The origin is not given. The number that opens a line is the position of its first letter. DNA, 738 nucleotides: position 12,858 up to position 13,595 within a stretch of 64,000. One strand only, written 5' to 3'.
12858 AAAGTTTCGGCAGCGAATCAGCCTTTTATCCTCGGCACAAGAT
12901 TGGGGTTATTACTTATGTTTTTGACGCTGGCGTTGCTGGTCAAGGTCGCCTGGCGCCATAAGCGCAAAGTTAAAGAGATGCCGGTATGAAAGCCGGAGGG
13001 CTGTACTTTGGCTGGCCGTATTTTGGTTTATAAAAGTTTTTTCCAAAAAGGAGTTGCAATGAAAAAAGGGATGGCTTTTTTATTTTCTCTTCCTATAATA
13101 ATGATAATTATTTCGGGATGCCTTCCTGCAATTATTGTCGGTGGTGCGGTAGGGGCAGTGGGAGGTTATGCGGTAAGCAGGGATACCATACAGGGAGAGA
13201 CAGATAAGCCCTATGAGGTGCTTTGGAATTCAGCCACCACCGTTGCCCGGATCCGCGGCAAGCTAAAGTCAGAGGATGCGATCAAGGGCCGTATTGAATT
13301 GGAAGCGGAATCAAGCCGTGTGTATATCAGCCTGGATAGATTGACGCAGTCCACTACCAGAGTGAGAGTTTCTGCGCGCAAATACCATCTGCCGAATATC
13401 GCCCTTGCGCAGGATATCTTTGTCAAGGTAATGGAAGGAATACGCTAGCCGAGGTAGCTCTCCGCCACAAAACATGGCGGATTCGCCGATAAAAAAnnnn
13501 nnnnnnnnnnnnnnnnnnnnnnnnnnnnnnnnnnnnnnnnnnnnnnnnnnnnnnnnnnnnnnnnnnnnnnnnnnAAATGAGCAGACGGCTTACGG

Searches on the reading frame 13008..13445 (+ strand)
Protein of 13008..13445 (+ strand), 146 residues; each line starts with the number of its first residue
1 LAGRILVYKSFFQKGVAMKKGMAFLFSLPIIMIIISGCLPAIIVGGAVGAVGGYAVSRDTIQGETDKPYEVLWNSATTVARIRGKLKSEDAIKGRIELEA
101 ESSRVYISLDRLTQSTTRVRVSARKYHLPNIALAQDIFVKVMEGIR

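Call 75: search_protein_families(library=pfam, proteins=[window:13008-13445:+], max_evalue=0.0001)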
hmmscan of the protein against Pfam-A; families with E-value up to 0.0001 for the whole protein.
window:13008-13445:+ (146 aa): 1 family
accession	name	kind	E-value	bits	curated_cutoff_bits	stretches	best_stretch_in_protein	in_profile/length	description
PF12092.13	DUF3568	-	3.5e-06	27.5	23.2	1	25-121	5-103/124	Protein of unknown function (DUF3568)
